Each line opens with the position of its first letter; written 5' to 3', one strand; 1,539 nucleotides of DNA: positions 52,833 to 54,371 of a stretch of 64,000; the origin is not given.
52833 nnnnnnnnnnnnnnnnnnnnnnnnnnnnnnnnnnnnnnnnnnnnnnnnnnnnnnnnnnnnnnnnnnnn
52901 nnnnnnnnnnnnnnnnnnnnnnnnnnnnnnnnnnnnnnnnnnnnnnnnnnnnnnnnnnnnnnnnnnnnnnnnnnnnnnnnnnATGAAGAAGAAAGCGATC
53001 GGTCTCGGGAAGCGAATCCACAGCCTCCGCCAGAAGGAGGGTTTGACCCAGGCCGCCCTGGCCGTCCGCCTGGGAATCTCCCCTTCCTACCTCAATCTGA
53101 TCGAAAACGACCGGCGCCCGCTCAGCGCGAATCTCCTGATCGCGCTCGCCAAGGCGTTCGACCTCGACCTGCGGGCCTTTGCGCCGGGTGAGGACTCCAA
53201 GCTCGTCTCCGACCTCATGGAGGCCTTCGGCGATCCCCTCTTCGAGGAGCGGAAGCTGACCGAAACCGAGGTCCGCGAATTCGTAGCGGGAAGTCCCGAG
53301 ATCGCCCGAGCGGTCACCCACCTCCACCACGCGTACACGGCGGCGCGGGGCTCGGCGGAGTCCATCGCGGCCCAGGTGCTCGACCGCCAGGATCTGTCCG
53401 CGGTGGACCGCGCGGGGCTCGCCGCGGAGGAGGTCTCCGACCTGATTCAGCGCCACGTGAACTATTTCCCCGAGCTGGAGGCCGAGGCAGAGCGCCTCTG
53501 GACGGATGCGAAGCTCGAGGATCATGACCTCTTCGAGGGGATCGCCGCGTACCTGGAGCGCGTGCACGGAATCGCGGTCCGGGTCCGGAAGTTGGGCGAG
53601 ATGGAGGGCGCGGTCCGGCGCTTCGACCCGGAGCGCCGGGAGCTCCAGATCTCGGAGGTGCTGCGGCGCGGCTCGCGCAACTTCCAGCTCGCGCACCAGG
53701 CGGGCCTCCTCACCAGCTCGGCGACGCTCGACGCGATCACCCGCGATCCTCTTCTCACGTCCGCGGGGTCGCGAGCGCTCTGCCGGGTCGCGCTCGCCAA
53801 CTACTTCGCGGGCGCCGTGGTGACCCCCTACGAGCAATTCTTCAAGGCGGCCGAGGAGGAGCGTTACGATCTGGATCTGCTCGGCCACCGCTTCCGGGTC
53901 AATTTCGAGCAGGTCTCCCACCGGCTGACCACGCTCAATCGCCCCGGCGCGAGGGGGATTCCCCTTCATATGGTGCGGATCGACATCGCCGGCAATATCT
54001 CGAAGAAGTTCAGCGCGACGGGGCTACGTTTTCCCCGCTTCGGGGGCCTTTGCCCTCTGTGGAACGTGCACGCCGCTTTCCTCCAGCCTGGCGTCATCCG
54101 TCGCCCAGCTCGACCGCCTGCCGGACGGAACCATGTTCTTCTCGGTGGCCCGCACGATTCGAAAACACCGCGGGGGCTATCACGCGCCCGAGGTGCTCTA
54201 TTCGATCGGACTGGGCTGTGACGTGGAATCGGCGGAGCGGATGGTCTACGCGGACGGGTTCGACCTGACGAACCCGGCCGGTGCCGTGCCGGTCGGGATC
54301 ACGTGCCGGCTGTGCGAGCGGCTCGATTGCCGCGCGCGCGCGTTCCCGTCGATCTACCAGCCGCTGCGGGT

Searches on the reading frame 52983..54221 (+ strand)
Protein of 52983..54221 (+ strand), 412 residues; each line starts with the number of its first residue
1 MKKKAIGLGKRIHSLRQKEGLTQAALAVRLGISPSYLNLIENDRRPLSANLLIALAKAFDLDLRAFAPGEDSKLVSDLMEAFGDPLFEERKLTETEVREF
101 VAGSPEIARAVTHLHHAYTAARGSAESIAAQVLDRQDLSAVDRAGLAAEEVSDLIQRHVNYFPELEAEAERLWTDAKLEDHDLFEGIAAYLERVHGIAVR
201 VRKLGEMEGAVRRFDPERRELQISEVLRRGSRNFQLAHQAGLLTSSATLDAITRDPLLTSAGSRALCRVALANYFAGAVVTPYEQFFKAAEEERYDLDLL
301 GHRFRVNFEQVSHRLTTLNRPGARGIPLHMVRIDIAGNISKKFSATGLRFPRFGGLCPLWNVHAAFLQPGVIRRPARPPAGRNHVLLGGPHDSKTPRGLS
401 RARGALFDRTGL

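Call 6: search_protein_families(library=pfam, proteins=[window:52983-54221:+])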
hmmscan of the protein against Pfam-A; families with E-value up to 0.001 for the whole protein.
window:52983-54221:+ (412 aa): 5 families
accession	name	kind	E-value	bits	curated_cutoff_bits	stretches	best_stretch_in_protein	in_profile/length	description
PF09856.14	ScfRs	-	2.7e-23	83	24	1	317-383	1-68/157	Short-chain fatty acyl coenzyme A regulator, C-terminal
PF06114.19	Peptidase_M78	-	1.4e-20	73.8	22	1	194-316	3-123/123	IrrE N-terminal-like domain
PF01381.28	HTH_3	-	5.3e-14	52.4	23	1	12-64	1-53/55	Helix-turn-helix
PF13560.12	HTH_31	-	5.4e-13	49.5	27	1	8-62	2-57/64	Helix-turn-helix domain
PF12844.13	HTH_19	-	8.6e-10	38.8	30.2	1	9-67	1-59/64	Helix-turn-helix domain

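Call 7: search_protein_families(library=ncbifam, proteins=[window:52983-54221:+])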
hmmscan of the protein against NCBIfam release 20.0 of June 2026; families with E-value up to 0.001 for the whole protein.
window:52983-54221:+ (412 aa): 6 families
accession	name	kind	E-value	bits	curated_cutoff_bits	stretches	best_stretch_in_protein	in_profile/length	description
NF038139.1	Reg_Aceta_RamB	equivalog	7.1e-94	315.1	700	1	9-385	4-378/465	acetate metabolism transcriptional regulator RamB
TIGR03070.1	couple_hipB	subfamily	2.6e-07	30.5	71.65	1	8-63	3-58/58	type II toxin-antitoxin system Y4mF family antitoxin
NF006015.0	PRK08154.1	subfamily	9.9e-07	28.2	204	1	7-73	30-96/314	anaerobic benzoate catabolism transcriptional regulator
NF007408.0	PRK09943.1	equivalog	1.2e-05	25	211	1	1-68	1-68/185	HTH-type transcriptional regulator PuuR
TIGR02607.1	antidote_HigA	equivalog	0.00055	19.7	47.7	0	20-61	20-61/81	HigA family addiction module antitoxin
NF041951.1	phage_RstR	subfamily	0.00088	19.5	80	0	8-62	3-57/108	RstR family transcriptional repressor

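Call 10: find_homologous_proteins(query=window:52983-54137:+, max_evalue=1e-10)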
Query window:52983-54137:+ (385 aa): 5421 proteins with E <= 1e-10 among 8000 candidates; the best 120 are listed.
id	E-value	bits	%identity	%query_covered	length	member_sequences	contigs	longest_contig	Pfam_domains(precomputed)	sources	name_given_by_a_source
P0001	1.0e-227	773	93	97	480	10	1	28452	PF12844.14,PF09856.15,PF01381.29,PF06114.20,PF13560.13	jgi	jgi:hypothetical protein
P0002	9.9e-221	750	91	97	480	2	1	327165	PF12844.14,PF09856.15,PF01381.29,PF06114.20,PF13560.13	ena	-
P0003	1.3e-213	727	87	97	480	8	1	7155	PF12844.14,PF09856.15,PF01381.29,PF06114.20,PF13560.13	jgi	-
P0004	1.5e-213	727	87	97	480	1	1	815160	PF12844.14,PF09856.15,PF01381.29,PF06114.20,PF13560.13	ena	-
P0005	8.3e-212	721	87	97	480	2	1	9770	PF12844.14,PF09856.15,PF01381.29,PF06114.20,PF13560.13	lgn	-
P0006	2.5e-211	720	86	97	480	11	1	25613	PF12844.14,PF09856.15,PF01381.29,PF06114.20,PF13560.13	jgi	jgi:predicted transcriptional regulator/DNA-binding XRE family transcriptional regulator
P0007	2.1e-210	717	89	97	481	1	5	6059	PF12844.14,PF09856.15,PF01381.29,PF06114.20,PF13560.13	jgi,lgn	jgi:predicted transcriptional regulator/DNA-binding XRE family transcriptional regulator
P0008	1.9e-209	713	85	97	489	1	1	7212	PF12844.14,PF09856.15,PF01381.29,PF06114.20,PF13560.13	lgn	-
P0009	6.3e-206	702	84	97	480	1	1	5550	PF12844.14,PF09856.15,PF01381.29,PF06114.20,PF13560.13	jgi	-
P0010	3.2e-192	657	80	96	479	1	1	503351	PF12844.14,PF09856.15,PF01381.29,PF06114.20,PF13560.13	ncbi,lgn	-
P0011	2.5e-191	654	80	97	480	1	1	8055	PF12844.14,PF09856.15,PF01381.29,PF06114.20,PF13560.13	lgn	-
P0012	2.1e-190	651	79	96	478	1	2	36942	PF12844.14,PF09856.15,PF01381.29,PF06114.20,PF13560.13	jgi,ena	-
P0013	1.3e-187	642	76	97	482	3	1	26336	PF12844.14,PF09856.15,PF01381.29,PF06114.20,PF13560.13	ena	-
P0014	3.7e-187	640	78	96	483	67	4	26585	PF12844.14,PF09856.15,PF01381.29,PF06114.20,PF13560.13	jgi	jgi:predicted transcriptional regulator/DNA-binding XRE family transcriptional regulator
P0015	2.2e-186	637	76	97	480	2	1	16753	PF09856.15,PF01381.29,PF06114.20,PF13560.13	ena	-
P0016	3.8e-185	633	77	97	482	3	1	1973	PF12844.14,PF09856.15,PF01381.29,PF06114.20,PF13560.13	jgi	-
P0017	1.2e-184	632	77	97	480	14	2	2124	PF12844.14,PF09856.15,PF01381.29,PF06114.20,PF13560.13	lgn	-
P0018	3.5e-184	630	76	97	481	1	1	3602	PF12844.14,PF09856.15,PF01381.29,PF06114.20,PF13560.13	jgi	jgi:predicted transcriptional regulator/DNA-binding XRE family transcriptional regulator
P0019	5.0e-184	630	76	97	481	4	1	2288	PF12844.14,PF09856.15,PF01381.29,PF06114.20,PF13560.13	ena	-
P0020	9.7e-184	629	76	97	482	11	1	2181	PF12844.14,PF09856.15,PF01381.29,PF06114.20,PF13560.13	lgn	-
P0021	3.7e-183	627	77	96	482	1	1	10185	PF12844.14,PF09856.15,PF01381.29,PF06114.20,PF13560.13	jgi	jgi:predicted transcriptional regulator/DNA-binding XRE family transcriptional regulator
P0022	3.0e-181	621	76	97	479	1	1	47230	PF12844.14,PF09856.15,PF01381.29,PF06114.20,PF13560.13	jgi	jgi:predicted transcriptional regulator/DNA-binding XRE family transcriptional regulator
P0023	4.6e-181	620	76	97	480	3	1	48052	PF12844.14,PF09856.15,PF01381.29,PF06114.20,PF13560.13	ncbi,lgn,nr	ncbi:MAG TPA: short-chain fatty acyl-CoA regulator family protein [Candidatus Eisenbacteria bacteriu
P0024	8.4e-178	609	77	93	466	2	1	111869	PF09856.15,PF01381.29,PF06114.20,PF13560.13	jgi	-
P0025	1.9e-176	605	76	94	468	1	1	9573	PF12844.14,PF09856.15,PF01381.29,PF06114.20,PF13560.13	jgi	-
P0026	4.7e-176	603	76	94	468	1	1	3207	PF12844.14,PF09856.15,PF01381.29,PF06114.20,PF13560.13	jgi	-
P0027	5.6e-176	603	76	94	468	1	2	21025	PF12844.14,PF09856.15,PF01381.29,PF06114.20,PF13560.13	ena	-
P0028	4.5e-175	600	73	96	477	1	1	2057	PF12844.14,PF09856.15,PF01381.29,PF06114.20,PF13560.13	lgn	-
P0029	1.1e-174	599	72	95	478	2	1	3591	PF12844.14,PF09856.15,PF01381.29,PF06114.20,PF13560.13,PF13443.13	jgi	-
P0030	1.8e-174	598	73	96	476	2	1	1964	PF12844.14,PF09856.15,PF01381.29,PF06114.20,PF13560.13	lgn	-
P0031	1.2e-173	596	73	96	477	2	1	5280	PF12844.14,PF09856.15,PF01381.29,PF06114.20,PF13560.13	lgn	-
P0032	3.3e-173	594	72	96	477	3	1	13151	PF12844.14,PF09856.15,PF01381.29,PF06114.20,PF13560.13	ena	-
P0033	8.8e-173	593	73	96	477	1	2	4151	PF12844.14,PF09856.15,PF01381.29,PF06114.20,PF13560.13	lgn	-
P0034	1.2e-172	592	72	96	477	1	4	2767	PF12844.14,PF09856.15,PF01381.29,PF06114.20,PF13560.13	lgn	-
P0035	2.8e-172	591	73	96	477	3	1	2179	PF12844.14,PF09856.15,PF01381.29,PF06114.20,PF13560.13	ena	-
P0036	6.7e-172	590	72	97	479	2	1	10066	PF12844.14,PF09856.15,PF01381.29,PF06114.20,PF13560.13,PF13443.13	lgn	-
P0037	7.5e-172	590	73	96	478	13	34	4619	PF12844.14,PF09856.15,PF01381.29,PF06114.20,PF13560.13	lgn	-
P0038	7.3e-170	583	72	95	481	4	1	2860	PF12844.14,PF09856.15,PF01381.29,PF06114.20,PF13560.13,PF13443.13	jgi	jgi:predicted transcriptional regulator/transcriptional regulator with XRE-family HTH domain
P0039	1.5e-169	582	72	97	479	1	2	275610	PF12844.14,PF09856.15,PF01381.29,PF06114.20,PF13560.13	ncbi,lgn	ncbi:MAG TPA: short-chain fatty acyl-CoA regulator family protein [Candidatus Eisenbacteria bacteriu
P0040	3.4e-169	581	71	96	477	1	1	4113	PF12844.14,PF09856.15,PF01381.29,PF06114.20,PF13560.13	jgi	jgi:predicted transcriptional regulator/DNA-binding XRE family transcriptional regulator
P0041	3.9e-169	581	73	96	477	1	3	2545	PF12844.14,PF09856.15,PF01381.29,PF06114.20,PF13560.13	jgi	jgi:predicted transcriptional regulator/transcriptional regulator with XRE-family HTH domain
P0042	3.9e-169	581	70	99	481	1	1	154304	PF12844.14,PF09856.15,PF01381.29,PF06114.20,PF13560.13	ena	-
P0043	7.4e-169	580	71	95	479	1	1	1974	PF12844.14,PF09856.15,PF01381.29,PF06114.20,PF13560.13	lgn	-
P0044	8.6e-169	580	70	96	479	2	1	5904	PF12844.14,PF09856.15,PF01381.29,PF06114.20,PF13560.13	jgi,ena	-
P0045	2.4e-168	578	69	98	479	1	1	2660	PF12844.14,PF09856.15,PF01381.29,PF06114.20,PF13560.13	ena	-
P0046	2.7e-168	578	70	96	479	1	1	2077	PF12844.14,PF09856.15,PF01381.29,PF06114.20,PF13560.13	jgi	-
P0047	3.0e-168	578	71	95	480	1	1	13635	PF12844.14,PF09856.15,PF01381.29,PF06114.20,PF13560.13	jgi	jgi:hypothetical protein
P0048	2.3e-167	575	70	95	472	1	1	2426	PF12844.14,PF09856.15,PF01381.29,PF06114.20,PF13560.13,PF13443.13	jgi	jgi:predicted transcriptional regulator/DNA-binding XRE family transcriptional regulator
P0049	2.4e-167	575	70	96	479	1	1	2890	PF12844.14,PF09856.15,PF01381.29,PF06114.20,PF13560.13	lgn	-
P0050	3.2e-167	574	72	96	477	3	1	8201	PF12844.14,PF09856.15,PF01381.29,PF06114.20,PF13560.13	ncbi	-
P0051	3.7e-167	574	72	96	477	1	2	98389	PF12844.14,PF09856.15,PF01381.29,PF06114.20,PF13560.13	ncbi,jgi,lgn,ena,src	-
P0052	5.4e-167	574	70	97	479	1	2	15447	PF12844.14,PF09856.15,PF01381.29,PF06114.20,PF13560.13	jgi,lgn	jgi:predicted transcriptional regulator/DNA-binding XRE family transcriptional regulator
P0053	1.2e-166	573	69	96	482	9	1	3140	PF12844.14,PF09856.15,PF01381.29,PF06114.20,PF13560.13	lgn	-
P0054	1.8e-166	572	71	96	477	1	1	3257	PF12844.14,PF09856.15,PF01381.29,PF06114.20,PF13560.13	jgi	jgi:predicted transcriptional regulator/transcriptional regulator with XRE-family HTH domain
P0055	1.9e-166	572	69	96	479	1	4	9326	PF12844.14,PF09856.15,PF01381.29,PF06114.20,PF13560.13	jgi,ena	jgi:predicted transcriptional regulator/DNA-binding XRE family transcriptional regulator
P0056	2.2e-166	572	70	99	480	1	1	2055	PF12844.14,PF09856.15,PF01381.29,PF06114.20,PF13560.13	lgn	-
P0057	3.1e-166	571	69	96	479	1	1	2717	PF12844.14,PF09856.15,PF01381.29,PF06114.20,PF13560.13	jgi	jgi:predicted transcriptional regulator/DNA-binding XRE family transcriptional regulator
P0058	4.0e-166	571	70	96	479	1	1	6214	PF12844.14,PF09856.15,PF01381.29,PF06114.20,PF13560.13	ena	-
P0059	4.2e-166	571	69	96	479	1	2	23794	PF12844.14,PF09856.15,PF01381.29,PF06114.20,PF13560.13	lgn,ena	-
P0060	4.6e-166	571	70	96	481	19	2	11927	PF12844.14,PF09856.15,PF01381.29,PF06114.20,PF13560.13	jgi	jgi:predicted transcriptional regulator/DNA-binding XRE family transcriptional regulator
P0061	4.9e-166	571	69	96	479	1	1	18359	PF12844.14,PF09856.15,PF01381.29,PF06114.20,PF13560.13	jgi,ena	-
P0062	7.3e-166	570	68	98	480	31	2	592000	PF12844.14,PF09856.15,PF01381.29,PF06114.20,PF13560.13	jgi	jgi:hypothetical protein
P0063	9.4e-166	570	70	95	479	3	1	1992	PF12844.14,PF09856.15,PF01381.29,PF06114.20,PF13560.13,PF13443.13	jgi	jgi:predicted transcriptional regulator/transcriptional regulator with XRE-family HTH domain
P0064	9.6e-166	570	72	95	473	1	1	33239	PF12844.14,PF09856.15,PF01381.29,PF06114.20,PF13560.13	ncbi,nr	ncbi:MAG TPA: short-chain fatty acyl-CoA regulator family protein [Candidatus Limnocylindrales bacte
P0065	1.7e-165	569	69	96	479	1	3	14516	PF12844.14,PF09856.15,PF01381.29,PF06114.20,PF13560.13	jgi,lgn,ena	-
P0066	2.7e-165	568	70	96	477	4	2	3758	PF12844.14,PF09856.15,PF01381.29,PF06114.20,PF13560.13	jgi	-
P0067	4.6e-165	567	69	96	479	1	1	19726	PF12844.14,PF09856.15,PF01381.29,PF06114.20,PF13560.13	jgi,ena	-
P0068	6.1e-165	567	68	98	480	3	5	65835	PF12844.14,PF09856.15,PF01381.29,PF06114.20,PF13560.13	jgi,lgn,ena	-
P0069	8.8e-165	566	72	94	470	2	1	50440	PF12844.14,PF09856.15,PF01381.29,PF06114.20,PF13560.13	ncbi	ncbi:MAG: helix-turn-helix domain-containing protein [Hyphomicrobiales bacterium]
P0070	3.6e-164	564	68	98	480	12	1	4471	PF12844.14,PF09856.15,PF01381.29,PF06114.20,PF13560.13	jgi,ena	-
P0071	3.8e-164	564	68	98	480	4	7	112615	PF12844.14,PF09856.15,PF01381.29,PF06114.20,PF13560.13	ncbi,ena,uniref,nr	ncbi:MAG: ImmA/IrrE family metallo-endopeptidase [Candidatus Eisenbacteria bacterium]|uniref:ImmA/Ir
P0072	1.3e-163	563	69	98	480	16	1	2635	PF12844.14,PF09856.15,PF01381.29,PF06114.20,PF13560.13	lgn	-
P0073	2.7e-163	562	70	96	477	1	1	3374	PF12844.14,PF09856.15,PF01381.29,PF06114.20,PF13560.13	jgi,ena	-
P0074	4.0e-163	561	70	95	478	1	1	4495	PF12844.14,PF09856.15,PF01381.29,PF06114.20,PF13560.13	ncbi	-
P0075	4.2e-163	561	67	99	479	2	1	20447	PF12844.14,PF09856.15,PF01381.29,PF06114.20,PF13560.13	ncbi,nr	ncbi:MAG TPA: short-chain fatty acyl-CoA regulator family protein [Candidatus Limnocylindria bacteri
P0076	4.7e-163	561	69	98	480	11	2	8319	PF12844.14,PF09856.15,PF01381.29,PF06114.20,PF13560.13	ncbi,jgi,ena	-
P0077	8.6e-163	560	69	96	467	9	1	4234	PF12844.14,PF09856.15,PF01381.29,PF06114.20,PF13560.13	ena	-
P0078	1.1e-161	556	68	97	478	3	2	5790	PF12844.14,PF09856.15,PF01381.29,PF06114.20,PF13560.13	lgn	-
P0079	1.2e-161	556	67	98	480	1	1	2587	PF12844.14,PF09856.15,PF01381.29,PF06114.20,PF13560.13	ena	-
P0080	1.7e-161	556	67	98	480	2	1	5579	PF12844.14,PF09856.15,PF01381.29,PF06114.20,PF07022.20,PF13560.13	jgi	jgi:predicted transcriptional regulator/transcriptional regulator with XRE-family HTH domain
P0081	5.1e-161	554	67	98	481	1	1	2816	PF12844.14,PF09856.15,PF01381.29,PF06114.20,PF13560.13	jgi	jgi:predicted transcriptional regulator/DNA-binding XRE family transcriptional regulator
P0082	5.6e-161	554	69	95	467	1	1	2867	PF09856.15,PF01381.29,PF06114.20,PF13560.13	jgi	-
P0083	8.0e-161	553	68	97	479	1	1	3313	PF12844.14,PF09856.15,PF01381.29,PF06114.20,PF13560.13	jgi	jgi:predicted transcriptional regulator/DNA-binding XRE family transcriptional regulator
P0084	1.0e-160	553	66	98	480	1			PF12844.14,PF09856.15,PF01381.29,PF06114.20,PF13560.13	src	-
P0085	1.1e-160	553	69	95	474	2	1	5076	PF12844.14,PF09856.15,PF01381.29,PF06114.20,PF13560.13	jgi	jgi:predicted transcriptional regulator/transcriptional regulator with XRE-family HTH domain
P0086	7.2e-160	550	67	98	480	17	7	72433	PF12844.14,PF09856.15,PF01381.29,PF06114.20,PF13560.13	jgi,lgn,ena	-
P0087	1.1e-159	550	67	96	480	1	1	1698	PF12844.14,PF09856.15,PF01381.29,PF06114.20,PF13560.13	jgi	jgi:predicted transcriptional regulator/transcriptional regulator with XRE-family HTH domain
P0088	5.6e-159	547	66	98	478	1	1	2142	PF12844.14,PF09856.15,PF01381.29,PF06114.20,PF13560.13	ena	-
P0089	7.1e-159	547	68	96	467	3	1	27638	PF12844.14,PF09856.15,PF01381.29,PF06114.20,PF13560.13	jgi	jgi:predicted transcriptional regulator/DNA-binding XRE family transcriptional regulator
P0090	9.8e-159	547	67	98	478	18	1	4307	PF12844.14,PF09856.15,PF01381.29,PF06114.20,PF13560.13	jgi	-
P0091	1.2e-158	546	71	90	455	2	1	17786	PF09856.15,PF06114.20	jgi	jgi:hypothetical protein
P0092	5.6e-158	544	67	95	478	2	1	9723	PF12844.14,PF09856.15,PF01381.29,PF06114.20,PF13560.13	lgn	-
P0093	9.0e-158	543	68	93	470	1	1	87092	PF12844.14,PF09856.15,PF01381.29,PF06114.20,PF13560.13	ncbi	-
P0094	1.9e-157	542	70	90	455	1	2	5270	PF09856.15,PF06114.20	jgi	-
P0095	7.0e-157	540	69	90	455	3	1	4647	PF09856.15,PF06114.20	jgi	jgi:hypothetical protein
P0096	7.9e-157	540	66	98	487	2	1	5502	PF12844.14,PF09856.15,PF01381.29,PF06114.20,PF13560.13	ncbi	-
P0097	1.2e-156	540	69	93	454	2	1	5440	PF09856.15,PF01381.29,PF06114.20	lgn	-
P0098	1.7e-156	539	66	97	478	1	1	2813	PF12844.14,PF09856.15,PF01381.29,PF06114.20,PF13560.13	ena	-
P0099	1.7e-156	539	67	95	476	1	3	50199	PF12844.14,PF09856.15,PF01381.29,PF06114.20,PF13560.13,PF13443.13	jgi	jgi:predicted transcriptional regulator/transcriptional regulator with XRE-family HTH domain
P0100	2.6e-156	539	69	93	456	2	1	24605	PF09856.15,PF01381.29,PF06114.20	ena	-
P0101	2.7e-156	538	68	94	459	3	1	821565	PF09856.15,PF01381.29,PF06114.20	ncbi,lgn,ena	-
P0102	3.2e-156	538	67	96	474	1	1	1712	PF09856.15,PF01381.29,PF06114.20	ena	-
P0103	5.5e-156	537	66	95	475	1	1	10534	PF12844.14,PF09856.15,PF01381.29,PF06114.20,PF13560.13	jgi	jgi:predicted transcriptional regulator/DNA-binding XRE family transcriptional regulator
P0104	6.0e-154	531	66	97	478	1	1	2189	PF12844.14,PF09856.15,PF01381.29,PF06114.20,PF13560.13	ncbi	-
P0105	5.4e-153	528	65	95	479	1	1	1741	PF12844.14,PF09856.15,PF01381.29,PF06114.20,PF13560.13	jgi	jgi:predicted transcriptional regulator/transcriptional regulator with XRE-family HTH domain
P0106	1.6e-152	526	65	98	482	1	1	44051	PF12844.14,PF09856.15,PF01381.29,PF06114.20,PF13560.13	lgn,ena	-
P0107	2.4e-152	525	64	98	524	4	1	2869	PF12844.14,PF09856.15,PF01381.29,PF06114.20,PF13560.13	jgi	jgi:predicted transcriptional regulator/DNA-binding XRE family transcriptional regulator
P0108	4.0e-152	525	64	97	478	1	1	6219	PF12844.14,PF09856.15,PF01381.29,PF06114.20,PF13560.13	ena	-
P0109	2.3e-151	522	65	96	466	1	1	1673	PF12844.14,PF09856.15,PF01381.29,PF06114.20,PF13560.13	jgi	jgi:XRE family transcriptional regulator, fatty acid utilization regulator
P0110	3.4e-151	522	66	95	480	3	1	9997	PF12844.14,PF09856.15,PF01381.29,PF06114.20,PF13560.13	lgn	-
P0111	6.0e-151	521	65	96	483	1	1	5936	PF12844.14,PF09856.15,PF01381.29,PF06114.20,PF13560.13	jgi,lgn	jgi:hypothetical protein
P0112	9.8e-151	520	64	97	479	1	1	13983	PF12844.14,PF09856.15,PF01381.29,PF06114.20,PF13560.13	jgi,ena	-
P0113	1.2e-149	517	65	96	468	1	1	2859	PF12844.14,PF09856.15,PF01381.29,PF06114.20,PF13560.13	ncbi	-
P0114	4.9e-149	515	64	95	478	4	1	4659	PF12844.14,PF09856.15,PF01381.29,PF06114.20,PF13560.13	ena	-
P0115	1.1e-148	513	64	95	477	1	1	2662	PF12844.14,PF09856.15,PF01381.29,PF06114.20,PF13560.13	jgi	jgi:hypothetical protein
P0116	1.5e-148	513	62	98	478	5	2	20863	PF12844.14,PF09856.15,PF01381.29,PF06114.20,PF13560.13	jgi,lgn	jgi:hypothetical protein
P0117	2.1e-148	513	64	95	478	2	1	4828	PF12844.14,PF09856.15,PF01381.29,PF06114.20,PF13560.13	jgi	jgi:predicted transcriptional regulator/transcriptional regulator with XRE-family HTH domain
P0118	4.6e-148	511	61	99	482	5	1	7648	PF12844.14,PF09856.15,PF01381.29,PF06114.20,PF13560.13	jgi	jgi:predicted transcriptional regulator/DNA-binding XRE family transcriptional regulator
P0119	8.0e-148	511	64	97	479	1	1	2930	PF12844.14,PF09856.15,PF01381.29,PF06114.20,PF13560.13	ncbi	-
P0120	9.8e-148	510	63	97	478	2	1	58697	PF12844.14,PF09856.15,PF01381.29,PF06114.20,PF13560.13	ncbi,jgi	ncbi:MAG TPA: short-chain fatty acyl-CoA regulator family protein [Candidatus Eisenbacteria bacteriu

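Call 12: find_related_loci(query=A1, collection=genome_contigs, flank=6000)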
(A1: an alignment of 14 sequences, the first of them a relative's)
Query A1 (480 aa) in genome_contigs; peptide patterns used: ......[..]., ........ (x = any residue, [..] = any of these).
287 stretches matched a pattern; 194 encode a relative of the query (tblastn E <= 1e-3); the best 80 are kept; 80 distinct loci.
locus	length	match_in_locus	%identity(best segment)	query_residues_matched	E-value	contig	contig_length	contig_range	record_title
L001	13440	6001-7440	93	1-480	0e+0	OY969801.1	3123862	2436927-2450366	MAG: Candidatus Eisenbacteria bacterium isolate MFD10007.bin.c.4 genome assembly, chromosome: 1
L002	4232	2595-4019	80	4-478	0e+0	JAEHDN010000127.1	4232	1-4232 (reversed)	MAG: Candidatus Eisenbacteria bacterium isolate EFPC_51 k127_6164755, whole genome shotgun sequence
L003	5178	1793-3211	78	4-476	0e+0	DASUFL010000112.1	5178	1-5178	MAG TPA_asm: Candidatus Eisenbacteria bacterium isolate SMAG_U1378 k141_1347782, whole genome shotgun sequence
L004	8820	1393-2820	79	4-479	0e+0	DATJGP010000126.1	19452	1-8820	MAG TPA_asm: Candidatus Eisenbacteria bacterium isolate SMAG_U15489 k141_12220604, whole genome shotgun sequence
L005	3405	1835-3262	78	4-479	0e+0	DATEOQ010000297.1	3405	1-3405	MAG TPA_asm: Candidatus Eisenbacteria bacterium isolate SMAG_U8999 k141_271341, whole genome shotgun sequence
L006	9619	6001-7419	79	4-476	0e+0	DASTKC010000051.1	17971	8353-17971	MAG TPA_asm: Candidatus Eisenbacteria bacterium isolate SMAG_U1922 k141_38575, whole genome shotgun sequence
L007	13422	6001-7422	72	1-474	0e+0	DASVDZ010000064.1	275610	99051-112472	MAG TPA_asm: Candidatus Eisenbacteria bacterium isolate SMAG_U2047 k141_305486, whole genome shotgun sequence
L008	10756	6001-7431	70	3-479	0e+0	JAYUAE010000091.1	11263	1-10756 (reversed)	MAG: Candidatus Eisenbacteria bacterium isolate GFS_6454 GFS_6454_90, whole genome shotgun sequence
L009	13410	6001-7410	73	5-474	0e+0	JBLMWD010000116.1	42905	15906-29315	MAG: Bacteroidota bacterium isolate MAG293 PRJNA960887_bin15_renamed_115, whole genome shotgun sequence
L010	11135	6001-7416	71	8-480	0e+0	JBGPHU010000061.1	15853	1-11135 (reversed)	MAG: Candidatus Eisenbacteria bacterium isolate OBJ_0618_7090110_350 k141_11132556_length_15853_cov_13.0000, whole genom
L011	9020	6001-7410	72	5-474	0e+0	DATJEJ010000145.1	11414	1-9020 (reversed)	MAG TPA_asm: Candidatus Omnitrophota bacterium isolate SMAG_U15430 k141_7705755, whole genome shotgun sequence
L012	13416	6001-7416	70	8-480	0e+0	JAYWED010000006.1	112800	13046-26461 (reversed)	MAG: Candidatus Eisenbacteria bacterium isolate GL97_DN_metabinner_3 GL97_DN_metabinner_3_5, whole genome shotgun sequen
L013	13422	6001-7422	72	1-474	0e+0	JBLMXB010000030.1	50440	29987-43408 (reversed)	MAG: Hyphomicrobiales bacterium isolate MAG267 PRJNA957066_bin47_renamed_29, whole genome shotgun sequence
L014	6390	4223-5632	72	5-474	0e+0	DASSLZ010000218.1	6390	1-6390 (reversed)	MAG TPA_asm: Candidatus Eisenbacteria bacterium isolate SMAG_U1185 k141_966726, whole genome shotgun sequence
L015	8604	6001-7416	73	3-474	0e+0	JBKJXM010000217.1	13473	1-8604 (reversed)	MAG: Candidatus Eisenbacteria bacterium isolate swi_bin.175 k127_16751126, whole genome shotgun sequence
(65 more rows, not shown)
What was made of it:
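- Closest known: Class-2 RamB and the ms-icl. Different: The organism is an uncultivated Eisenbacteria-like lineage (call 12).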
